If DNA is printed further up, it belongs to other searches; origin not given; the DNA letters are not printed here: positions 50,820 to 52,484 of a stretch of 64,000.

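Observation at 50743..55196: Giant tandem-AAA (CbxX-type) protein with novel N-terminal domain, preceded by a triple 68-bp repeat array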

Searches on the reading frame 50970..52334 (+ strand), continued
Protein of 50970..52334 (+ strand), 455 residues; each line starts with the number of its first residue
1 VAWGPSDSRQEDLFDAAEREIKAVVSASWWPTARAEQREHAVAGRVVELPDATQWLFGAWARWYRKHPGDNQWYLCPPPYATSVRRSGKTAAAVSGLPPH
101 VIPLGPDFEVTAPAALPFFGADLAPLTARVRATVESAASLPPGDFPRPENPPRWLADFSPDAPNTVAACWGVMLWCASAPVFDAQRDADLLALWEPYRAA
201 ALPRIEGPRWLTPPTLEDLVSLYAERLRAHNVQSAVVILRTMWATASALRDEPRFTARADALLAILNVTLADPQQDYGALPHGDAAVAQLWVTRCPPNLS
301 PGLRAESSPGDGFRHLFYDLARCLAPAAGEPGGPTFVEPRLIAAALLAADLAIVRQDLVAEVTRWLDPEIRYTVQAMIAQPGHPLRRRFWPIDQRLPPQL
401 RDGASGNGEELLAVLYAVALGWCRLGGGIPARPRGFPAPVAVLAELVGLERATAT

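Call 94: find_encoding_contigs(protein=P0158, flank=8000, max_places=1)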
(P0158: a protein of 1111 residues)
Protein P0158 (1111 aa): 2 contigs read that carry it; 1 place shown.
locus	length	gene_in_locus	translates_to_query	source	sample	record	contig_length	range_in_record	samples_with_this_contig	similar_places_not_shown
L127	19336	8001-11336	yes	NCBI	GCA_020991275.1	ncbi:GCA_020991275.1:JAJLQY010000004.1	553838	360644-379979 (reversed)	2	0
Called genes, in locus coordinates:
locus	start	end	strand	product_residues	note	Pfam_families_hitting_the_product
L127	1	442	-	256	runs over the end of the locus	PF13350:Y_phosphatase3, PF22784:PTP-SAK (weak)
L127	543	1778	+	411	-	PF00425:Chorismate_bind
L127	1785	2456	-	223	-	PF00440:TetR_N, PF21943:TetR_C_46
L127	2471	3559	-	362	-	PF00111:Fer2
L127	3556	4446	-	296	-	PF10118:Metal_hydrol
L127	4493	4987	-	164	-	PF01243:PNPOx_N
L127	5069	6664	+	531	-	PF02638:GHL10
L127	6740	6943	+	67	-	PF11239:DUF3040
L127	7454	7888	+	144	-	PF13581:HATPase_c_2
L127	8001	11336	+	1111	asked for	-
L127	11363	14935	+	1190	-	PF13385:Laminin_G_3, PF25023:TEN_YD-shell, PF05593:RHS_repeat, PF25023:TEN_YD-shell, PF07591:PT-HINT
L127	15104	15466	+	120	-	-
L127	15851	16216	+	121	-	-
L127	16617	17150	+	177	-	-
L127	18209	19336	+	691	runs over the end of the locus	-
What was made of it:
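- One paralogue (L127) lies 27 bp upstream of an RHS/YD-shell toxin-type gene (call 94).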

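Call 95: find_encoding_contigs(protein=P0155, flank=8000, max_places=1)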
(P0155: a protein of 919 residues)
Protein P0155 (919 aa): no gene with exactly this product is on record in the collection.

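Call 97: find_related_loci(query=A3, collection=metagenome_contigs, flank=6000)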
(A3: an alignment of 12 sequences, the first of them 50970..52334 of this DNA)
Query A3 (455 aa) in metagenome_contigs; peptide patterns used: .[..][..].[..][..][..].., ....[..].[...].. (x = any residue, [..] = any of these).
109 stretches matched a pattern; 43 encode a relative of the query (tblastn E <= 1e-3); 43 distinct loci.
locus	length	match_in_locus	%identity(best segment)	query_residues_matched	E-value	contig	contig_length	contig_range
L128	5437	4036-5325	60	18-450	2e-173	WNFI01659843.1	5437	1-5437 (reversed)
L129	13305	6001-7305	62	12-448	7e-165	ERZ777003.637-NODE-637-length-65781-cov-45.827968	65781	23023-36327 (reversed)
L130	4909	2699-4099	58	1-454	9e-164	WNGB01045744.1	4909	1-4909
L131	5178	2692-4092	58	1-454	3e-163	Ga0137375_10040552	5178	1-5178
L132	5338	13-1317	59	12-452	1e-161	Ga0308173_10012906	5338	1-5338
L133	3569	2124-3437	61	11-448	6e-164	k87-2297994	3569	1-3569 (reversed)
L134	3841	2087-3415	59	11-455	3e-161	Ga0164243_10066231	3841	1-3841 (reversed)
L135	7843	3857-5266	57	1-454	7e-149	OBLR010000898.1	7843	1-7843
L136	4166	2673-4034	56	2-454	3e-150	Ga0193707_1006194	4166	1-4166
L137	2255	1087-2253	61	5-395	2e-153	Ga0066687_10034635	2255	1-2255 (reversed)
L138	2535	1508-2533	58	7-350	4e-114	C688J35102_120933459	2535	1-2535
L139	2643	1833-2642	60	1-266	8e-99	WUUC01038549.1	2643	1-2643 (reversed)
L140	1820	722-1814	59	18-387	2e-123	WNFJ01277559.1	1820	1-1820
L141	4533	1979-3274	42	14-449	5e-85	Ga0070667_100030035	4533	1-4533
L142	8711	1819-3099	38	9-446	6e-75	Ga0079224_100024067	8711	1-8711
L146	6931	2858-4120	40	12-446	6e-67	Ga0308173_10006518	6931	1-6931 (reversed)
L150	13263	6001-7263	41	12-447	2e-68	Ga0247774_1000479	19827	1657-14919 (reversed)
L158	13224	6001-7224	39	14-436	9e-54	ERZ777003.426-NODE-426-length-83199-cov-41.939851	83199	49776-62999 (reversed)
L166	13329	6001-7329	45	12-455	1e-87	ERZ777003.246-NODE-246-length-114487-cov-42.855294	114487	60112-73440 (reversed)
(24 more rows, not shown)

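Call 100: search_protein_families(library=pfam, proteins=[L150:4897-5874:-, L150:4023-4916:+, L150:8393-9490:-, L150:9955-10647:-, L158:5082-5870:+, L158:3846-4793:+, L158:8351-9280:-, L158:9622-11229:-, L146:1498-2709:-, L166:4767-5648:-], max_evalue=0.0001)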
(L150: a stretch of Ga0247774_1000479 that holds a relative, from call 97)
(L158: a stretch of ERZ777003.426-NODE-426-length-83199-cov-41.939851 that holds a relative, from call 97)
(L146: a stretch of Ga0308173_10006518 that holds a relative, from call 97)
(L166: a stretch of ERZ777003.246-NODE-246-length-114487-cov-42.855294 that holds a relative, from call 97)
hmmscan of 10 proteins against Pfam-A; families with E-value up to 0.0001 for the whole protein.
L150:4897-5874:- (325 aa): 1 family
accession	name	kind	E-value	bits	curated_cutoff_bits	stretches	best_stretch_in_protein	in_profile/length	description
PF00892.27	EamA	-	6.6e-31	107.8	28.2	2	156-297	2-132/135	EamA-like transporter family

L150:4023-4916:+ (297 aa): 2 families
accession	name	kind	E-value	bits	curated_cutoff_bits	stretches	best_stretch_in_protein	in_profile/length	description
PF01061.29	ABC2_membrane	-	2.5e-26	93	26.9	1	57-261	3-210/211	ABC-2 type transporter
PF12698.13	ABC2_membrane_3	-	6e-15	55.6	31.6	1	103-288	162-345/347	ABC-2 family transporter protein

L150:8393-9490:- (365 aa): 3 families
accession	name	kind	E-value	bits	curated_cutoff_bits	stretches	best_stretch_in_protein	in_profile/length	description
PF08327.17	AHSA1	-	4.4e-21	75.8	22.1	1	24-154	1-123/125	Activator of Hsp90 ATPase homolog 1-like protein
PF01872.23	RibD_C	-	4.9e-18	66.1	24.1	1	168-350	3-188/197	RibD C-terminal domain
PF10604.15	Polyketide_cyc2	-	6.2e-05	23.7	27.4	0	20-151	7-137/142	Polyketide cyclase / dehydrase and lipid transport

L150:9955-10647:- (230 aa): 2 families
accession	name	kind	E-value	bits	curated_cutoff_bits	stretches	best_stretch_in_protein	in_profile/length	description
PF02909.22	TetR_C_1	-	1.6e-21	77.1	21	1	78-226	1-145/146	Tetracyclin repressor-like, C-terminal domain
PF00440.29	TetR_N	-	2.5e-07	30.8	24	1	23-67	1-45/47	Bacterial regulatory proteins, tetR family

L158:5082-5870:+ (262 aa): 0 families

L158:3846-4793:+ (315 aa): 1 family
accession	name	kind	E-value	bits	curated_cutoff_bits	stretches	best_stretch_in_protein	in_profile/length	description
PF04227.17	Indigoidine_A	-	1.3e-117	392.8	25.2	1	15-304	1-290/291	Indigoidine synthase A like protein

L158:8351-9280:- (309 aa): 2 families
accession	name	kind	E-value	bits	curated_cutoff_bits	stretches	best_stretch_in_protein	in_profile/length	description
PF13581.12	HATPase_c_2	-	2.5e-15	57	27.4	1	176-289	4-127/127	Histidine kinase-like ATPase domain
PF02518.31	HATPase_c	-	4.2e-05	24.4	26.4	1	202-291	3-109/111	Histidine kinase-, DNA gyrase B-, and HSP90-like ATPase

L158:9622-11229:- (535 aa): 1 family
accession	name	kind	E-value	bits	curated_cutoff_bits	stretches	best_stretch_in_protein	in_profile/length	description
PF02638.21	GHL10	-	2.3e-86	290.2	27.9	1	68-375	2-301/311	Glycosyl hydrolase-like 10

L146:1498-2709:- (403 aa): 1 family
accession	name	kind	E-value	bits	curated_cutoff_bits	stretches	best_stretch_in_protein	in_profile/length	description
PF00892.27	EamA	-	8.1e-29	101.1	28.2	2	18-153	3-134/135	EamA-like transporter family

L166:4767-5648:- (293 aa): 1 family
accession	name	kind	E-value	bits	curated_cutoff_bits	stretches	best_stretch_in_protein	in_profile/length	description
PF00227.31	Proteasome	-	2.2e-40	138.7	22.4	1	64-243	3-182/189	Proteasome subunit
